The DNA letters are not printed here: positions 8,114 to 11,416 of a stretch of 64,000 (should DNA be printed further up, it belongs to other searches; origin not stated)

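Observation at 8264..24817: pfaD-pfaA-pfaC PUFA-synthase-type PKS directly upstream of, and co-oriented with, the ole-like operon; no PPTase (pfaE) in window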

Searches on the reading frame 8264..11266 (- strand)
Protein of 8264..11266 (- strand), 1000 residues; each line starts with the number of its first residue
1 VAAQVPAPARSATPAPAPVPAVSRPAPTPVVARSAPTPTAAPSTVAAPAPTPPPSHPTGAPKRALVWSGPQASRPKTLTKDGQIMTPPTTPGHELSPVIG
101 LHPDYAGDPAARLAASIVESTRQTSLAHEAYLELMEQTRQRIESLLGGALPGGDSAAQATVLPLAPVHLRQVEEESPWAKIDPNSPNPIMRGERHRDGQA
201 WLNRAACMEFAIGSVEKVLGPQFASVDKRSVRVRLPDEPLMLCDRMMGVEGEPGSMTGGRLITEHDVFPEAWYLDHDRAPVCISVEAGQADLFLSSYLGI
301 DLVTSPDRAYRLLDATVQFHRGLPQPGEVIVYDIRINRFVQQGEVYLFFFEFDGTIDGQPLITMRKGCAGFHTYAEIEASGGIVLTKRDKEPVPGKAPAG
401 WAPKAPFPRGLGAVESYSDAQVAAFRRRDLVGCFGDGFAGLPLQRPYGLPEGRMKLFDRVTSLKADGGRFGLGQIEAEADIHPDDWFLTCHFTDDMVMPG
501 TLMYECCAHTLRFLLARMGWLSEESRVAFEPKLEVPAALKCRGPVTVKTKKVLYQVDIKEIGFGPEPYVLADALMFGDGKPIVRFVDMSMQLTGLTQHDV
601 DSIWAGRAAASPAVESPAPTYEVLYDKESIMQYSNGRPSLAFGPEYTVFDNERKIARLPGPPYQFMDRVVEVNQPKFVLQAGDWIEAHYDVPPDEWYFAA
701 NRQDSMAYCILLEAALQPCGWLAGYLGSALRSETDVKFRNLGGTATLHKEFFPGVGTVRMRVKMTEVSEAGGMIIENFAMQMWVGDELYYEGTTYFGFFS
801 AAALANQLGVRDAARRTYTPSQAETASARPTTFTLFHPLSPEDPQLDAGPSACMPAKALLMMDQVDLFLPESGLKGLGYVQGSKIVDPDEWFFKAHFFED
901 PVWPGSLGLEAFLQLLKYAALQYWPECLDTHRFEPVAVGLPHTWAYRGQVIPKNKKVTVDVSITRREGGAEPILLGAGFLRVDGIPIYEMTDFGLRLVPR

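Call 23: find_related_loci(query=window:8264-11266:-, collection=genome_contigs, flank=10000)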
Query window:8264-11266:- (1000 aa) in genome_contigs; peptide patterns used: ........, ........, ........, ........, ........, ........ (x = any residue, [..] = any of these).
544 stretches matched a pattern; 522 encode a relative of the query (tblastn E <= 1e-3); the best 80 are kept; 80 distinct loci.
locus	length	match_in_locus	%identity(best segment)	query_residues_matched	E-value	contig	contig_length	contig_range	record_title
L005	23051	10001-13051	77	6-1000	0e+0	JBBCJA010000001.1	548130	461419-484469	MAG: Selenomonadaceae bacterium isolate MAG_CPA_14 P10A_000000022366, whole genome shotgun sequence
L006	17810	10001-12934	69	6-999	0e+0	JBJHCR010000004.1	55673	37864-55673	MAG: Vulcanimicrobiota bacterium isolate SF2967_J5348.metabat_sens.001 NODE_695_length_55673_cov_1.195136, whole genome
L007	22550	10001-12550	66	113-999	0e+0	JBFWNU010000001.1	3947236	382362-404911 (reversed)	MAG: Vulcanimicrobiota bacterium isolate CA_2019_TPBF_12 NODE_1_length_3947236_cov_36.827453_TPBF, whole genome shotgun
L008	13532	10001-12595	61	113-998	0e+0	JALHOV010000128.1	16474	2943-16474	MAG: Vulcanimicrobiota bacterium isolate bin.189_sub c_000000013905, whole genome shotgun sequence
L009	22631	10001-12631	60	113-998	0e+0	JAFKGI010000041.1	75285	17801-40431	MAG: Vulcanimicrobiota bacterium isolate SCN18_25_8_15_R3_B_62_28 SCN18_25_8_15_R3_B_scaffold_252, whole genome shotgun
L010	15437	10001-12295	65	204-999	0e+0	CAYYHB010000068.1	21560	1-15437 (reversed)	MAG TPA_asm: uncultured Burkholderiales bacterium isolate SRP329715_co1_347 genome assembly, contig: NODE_3516_length_21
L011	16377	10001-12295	65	204-999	0e+0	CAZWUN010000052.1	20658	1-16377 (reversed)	MAG TPA_asm: uncultured Burkholderiales bacterium isolate SRP329715_co1_362 genome assembly, contig: NODE_3765_length_20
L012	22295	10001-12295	64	204-999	0e+0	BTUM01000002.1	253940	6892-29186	MAG: Candidatus Xenobia bacterium AMX-MBFR-33 DNA, sequence002, whole genome shotgun sequence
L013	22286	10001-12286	63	204-999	0e+0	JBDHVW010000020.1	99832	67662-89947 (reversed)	MAG: Vulcanimicrobiota bacterium isolate AS-MICRO-3CA.307 NODE_618_length_99832_cov_4.904995, whole genome shotgun seque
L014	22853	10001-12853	52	37-1000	0e+0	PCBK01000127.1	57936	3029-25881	MAG: Deltaproteobacteria bacterium isolate NP119 MHASMcontig_1090760, whole genome shotgun sequence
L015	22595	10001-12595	60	113-998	0e+0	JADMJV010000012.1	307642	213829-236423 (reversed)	MAG: bacterium isolate MAG_50 NODE_45_length_307642_cov_5.985897, whole genome shotgun sequence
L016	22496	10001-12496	62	202-998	0e+0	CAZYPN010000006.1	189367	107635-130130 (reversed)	MAG TPA_asm: uncultured Burkholderiales bacterium isolate SRP329715_co1_2 genome assembly, contig: NODE_52_length_189367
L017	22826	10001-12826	51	52-999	0e+0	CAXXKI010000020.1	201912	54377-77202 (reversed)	MAG: Phycisphaerae bacterium isolate bd3be242-9aa2-4165-bc29-2748e4656e29 genome assembly, contig: contig_20, whole geno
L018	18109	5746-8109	59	203-998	0e+0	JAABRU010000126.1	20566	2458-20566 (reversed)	MAG: Desulfobacteraceae bacterium isolate S08.Bin136 Scaffold_1797, whole genome shotgun sequence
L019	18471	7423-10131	53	95-1000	0e+0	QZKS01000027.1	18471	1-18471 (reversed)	MAG: Desulfobacteraceae bacterium isolate SURF_7 Ga0104751_1004424, whole genome shotgun sequence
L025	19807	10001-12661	53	91-999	0e+0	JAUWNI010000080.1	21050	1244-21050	MAG: Phycisphaerae bacterium isolate CSMAG_2420 CSMAG_2420_k141_468742_length_21050_cov_16.9747, whole genome shotgun se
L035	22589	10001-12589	52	108-997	0e+0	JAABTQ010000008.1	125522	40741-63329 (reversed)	MAG: Desulfobacteraceae bacterium isolate S24.Bin046 Scaffold_8, whole genome shotgun sequence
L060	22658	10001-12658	53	109-999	0e+0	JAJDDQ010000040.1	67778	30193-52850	MAG: Phycisphaerae bacterium isolate OFTM258 OFTM258_39, whole genome shotgun sequence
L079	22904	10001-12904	48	32-997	0e+0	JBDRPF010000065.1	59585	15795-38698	MAG: Pseudomonadota bacterium isolate MEGAHIT-group-2.103 k141_646347, whole genome shotgun sequence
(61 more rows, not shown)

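Call 28: search_protein_families(library=ncbifam, proteins=[L014:12890-13924:+, L025:12642-13727:+, L035:12610-13665:+, L060:12676-13716:+, L079:13010-14050:+], max_evalue=1e-10)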
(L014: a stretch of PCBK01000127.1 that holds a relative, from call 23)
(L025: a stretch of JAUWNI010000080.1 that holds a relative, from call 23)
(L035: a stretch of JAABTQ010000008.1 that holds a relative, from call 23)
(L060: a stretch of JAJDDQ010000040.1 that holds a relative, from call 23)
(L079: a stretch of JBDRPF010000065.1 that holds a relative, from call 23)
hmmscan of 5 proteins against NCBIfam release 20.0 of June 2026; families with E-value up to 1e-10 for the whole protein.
L014:12890-13924:+ (344 aa): 6 families
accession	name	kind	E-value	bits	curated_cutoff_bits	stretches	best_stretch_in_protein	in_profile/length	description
NF006720.0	PRK09258.1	equivalog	2.5e-140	467.6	285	1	1-344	1-338/338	3-oxoacyl-ACP synthase III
NF006829.0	PRK09352.1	subfamily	3.4e-27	95.3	249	1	44-337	36-314/322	beta-ketoacyl-ACP synthase 3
TIGR00747.1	fabH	subfamily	1.4e-21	77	292.1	1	43-159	33-148/322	beta-ketoacyl-ACP synthase III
NF005541.0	PRK07204.1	equivalog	2.1e-20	73.3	402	1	6-153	5-145/329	beta-ketoacyl-ACP synthase III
NF004623.0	PRK05963.1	equivalog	3.2e-20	72.7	437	1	30-336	23-320/328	beta-ketoacyl-ACP synthase III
NF005308.0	PRK06840.1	equivalog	2e-12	46.8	315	0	5-158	4-151/339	3-oxoacyl-ACP synthase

L025:12642-13727:+ (361 aa): 5 families
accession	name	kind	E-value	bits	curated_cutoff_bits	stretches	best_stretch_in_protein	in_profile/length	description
NF006720.0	PRK09258.1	equivalog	1.2e-142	475.2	285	1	16-361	1-338/338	3-oxoacyl-ACP synthase III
NF006829.0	PRK09352.1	subfamily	2.8e-28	98.8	249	1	59-354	36-314/322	beta-ketoacyl-ACP synthase 3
NF004623.0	PRK05963.1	equivalog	8.3e-22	77.9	437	1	45-164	23-140/328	beta-ketoacyl-ACP synthase III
TIGR00747.1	fabH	subfamily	1.1e-20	74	292.1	1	60-171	35-145/322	beta-ketoacyl-ACP synthase III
NF005541.0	PRK07204.1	equivalog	7.4e-19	68.3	402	1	20-167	4-144/329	beta-ketoacyl-ACP synthase III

L035:12610-13665:+ (351 aa): 5 families
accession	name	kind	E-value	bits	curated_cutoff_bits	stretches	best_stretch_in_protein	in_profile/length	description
NF006720.0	PRK09258.1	equivalog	1.7e-141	471.4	285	1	7-351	2-338/338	3-oxoacyl-ACP synthase III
NF006829.0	PRK09352.1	subfamily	6.1e-25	87.9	249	1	47-344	34-314/322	beta-ketoacyl-ACP synthase 3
TIGR00747.1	fabH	subfamily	1.2e-18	67.3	292.1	1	50-164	35-148/322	beta-ketoacyl-ACP synthase III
NF005541.0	PRK07204.1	equivalog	6.9e-17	61.8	402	0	11-158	5-145/329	beta-ketoacyl-ACP synthase III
NF004623.0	PRK05963.1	equivalog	1.1e-16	61.1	437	0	39-155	27-141/328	beta-ketoacyl-ACP synthase III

L060:12676-13716:+ (346 aa): 5 families
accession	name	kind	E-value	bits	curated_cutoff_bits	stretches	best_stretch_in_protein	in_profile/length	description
NF006720.0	PRK09258.1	equivalog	2.4e-132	441.4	285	1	1-346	1-338/338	3-oxoacyl-ACP synthase III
NF006829.0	PRK09352.1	subfamily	1e-27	97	249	1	11-339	10-314/322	beta-ketoacyl-ACP synthase 3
TIGR00747.1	fabH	subfamily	7.9e-19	67.9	292.1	1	42-337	32-313/322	beta-ketoacyl-ACP synthase III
NF004623.0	PRK05963.1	equivalog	9.4e-19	67.8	437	1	12-338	12-320/328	beta-ketoacyl-ACP synthase III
NF005541.0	PRK07204.1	equivalog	1.1e-13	51.2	402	0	6-153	5-145/329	beta-ketoacyl-ACP synthase III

L079:13010-14050:+ (346 aa): 5 families
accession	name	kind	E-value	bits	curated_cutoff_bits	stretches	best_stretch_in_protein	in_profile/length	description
NF006720.0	PRK09258.1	equivalog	9.3e-146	485.5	285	1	1-346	1-338/338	3-oxoacyl-ACP synthase III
NF006829.0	PRK09352.1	subfamily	1e-28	100.3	249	1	8-343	7-318/322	beta-ketoacyl-ACP synthase 3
TIGR00747.1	fabH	subfamily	2.1e-19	69.8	292.1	1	44-338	34-314/322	beta-ketoacyl-ACP synthase III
NF004623.0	PRK05963.1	equivalog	7.5e-17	61.6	437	1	7-338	7-320/328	beta-ketoacyl-ACP synthase III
NF005541.0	PRK07204.1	equivalog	3.6e-12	46.3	402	1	5-338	4-321/329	beta-ketoacyl-ACP synthase III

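Call 36: find_homologous_proteins(query=A2, max_evalue=1e-20)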
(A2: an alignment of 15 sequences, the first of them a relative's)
Query A2 (15 sequences) (361 aa, profile of the alignment): 7998 proteins with E <= 1e-20 among 8000 candidates; the best 120 are listed.
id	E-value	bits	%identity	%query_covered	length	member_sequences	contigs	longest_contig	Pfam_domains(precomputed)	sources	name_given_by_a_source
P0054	1.5e-192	658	66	96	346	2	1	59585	PF08545.17,PF08541.17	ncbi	ncbi:MAG: 3-oxoacyl-ACP synthase III [Pseudomonadota bacterium]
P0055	3.4e-192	656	65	96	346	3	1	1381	PF08545.17,PF00108.30,PF08541.17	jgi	jgi:3-oxoacyl-[acyl-carrier-protein] synthase-3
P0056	4.9e-192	656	63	96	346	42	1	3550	PF08545.17,PF00108.30,PF08541.17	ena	-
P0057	7.5e-192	655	62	96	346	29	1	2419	PF08545.17,PF00108.30,PF08541.17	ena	-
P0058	1.5e-191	654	64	96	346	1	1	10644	PF08545.17,PF00108.30,PF08541.17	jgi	-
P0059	3.6e-191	653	62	96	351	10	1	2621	PF00108.30,PF08541.17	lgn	-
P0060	3.8e-191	653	63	96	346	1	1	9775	PF08545.17,PF08541.17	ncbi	ncbi:3-oxoacyl-ACP synthase III [Thermodesulfobacteriota bacterium]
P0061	4.8e-191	653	64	96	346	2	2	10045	PF08545.17,PF00108.30,PF08541.17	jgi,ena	-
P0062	5.4e-191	652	63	96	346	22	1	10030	PF08545.17,PF00108.30,PF08541.17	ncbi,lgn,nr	ncbi:MAG: 3-oxoacyl-ACP synthase III [Proteobacteria bacterium]|nr:3-oxoacyl-ACP synthase III [Pseud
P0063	9.0e-191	652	62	96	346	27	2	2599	PF08545.17,PF00108.30,PF08541.17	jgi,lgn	-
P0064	1.5e-190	651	64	96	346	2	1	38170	PF08545.17,PF00108.30,PF08541.17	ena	-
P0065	1.8e-190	651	64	96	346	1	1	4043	PF08545.17,PF00108.30,PF08541.17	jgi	-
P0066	2.9e-190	650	64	96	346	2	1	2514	PF08545.17,PF00108.30,PF08541.17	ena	-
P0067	3.5e-190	650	63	96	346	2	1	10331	PF08545.17,PF00108.30,PF08541.17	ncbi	-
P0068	3.9e-190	650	65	96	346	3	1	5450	PF08545.17,PF08541.17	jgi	jgi:acyl-CoA:acyl-CoA alkyltransferase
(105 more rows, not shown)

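Call 86: search_solved_structures(query=L025:12642-13727:+, max_evalue=0.00001)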
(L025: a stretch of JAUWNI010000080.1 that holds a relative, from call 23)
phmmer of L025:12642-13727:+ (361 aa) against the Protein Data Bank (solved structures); distinct sequences matched with E-value up to 0.00001: 54.
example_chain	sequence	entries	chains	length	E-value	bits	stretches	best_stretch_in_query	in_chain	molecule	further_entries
3s21_A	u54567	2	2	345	1.2e-65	225.6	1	15-361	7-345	3-oxoacyl-[ACP] synthase III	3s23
3row_A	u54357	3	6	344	1.2e-65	225.6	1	15-361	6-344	3-oxoacyl-[ACP] synthase III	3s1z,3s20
5vxf_A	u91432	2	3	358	3.4e-65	224.1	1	15-361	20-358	3-oxoacyl-[ACP] synthase III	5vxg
5vxh_A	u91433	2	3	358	3.4e-65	224.1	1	15-361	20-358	3-oxoacyl-[ACP] synthase III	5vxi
5vxd_A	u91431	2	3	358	9.2e-65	222.7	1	15-361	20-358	3-oxoacyl-[ACP] synthase III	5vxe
6b2s_A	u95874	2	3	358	1.2e-64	222.2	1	15-361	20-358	3-oxoacyl-[ACP] synthase III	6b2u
6b2t_A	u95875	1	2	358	2.4e-64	221.3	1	15-361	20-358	3-oxoacyl-[ACP] synthase III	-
4kti_A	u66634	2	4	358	2.4e-64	221.3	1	15-361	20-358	3-oxoacyl-[ACP] synthase III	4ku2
4ku3_A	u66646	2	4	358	3.2e-64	220.9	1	15-361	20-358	3-oxoacyl-[ACP] synthase III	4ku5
6b2r_A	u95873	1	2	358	3.3e-64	220.8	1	15-361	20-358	3-oxoacyl-[ACP] synthase III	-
4ktm_A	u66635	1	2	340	4.3e-64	220.5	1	16-361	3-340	3-oxoacyl-[ACP] synthase III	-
3fk5_A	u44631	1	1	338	1.9e-62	215.1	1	17-361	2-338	3-oxoacyl-synthase III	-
4dfe_A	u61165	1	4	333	7.9e-19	71.6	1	29-352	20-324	3-oxoacyl-[acyl-carrier-protein] synthase 3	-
3gwa_A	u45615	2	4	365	5.4e-16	62.2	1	40-170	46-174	3-oxoacyl-(Acyl-carrier-protein) synthase III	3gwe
8vd9_A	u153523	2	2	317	6.7e-16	61.9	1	58-171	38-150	Beta-ketoacyl-[acyl-carrier-protein] synthase III 1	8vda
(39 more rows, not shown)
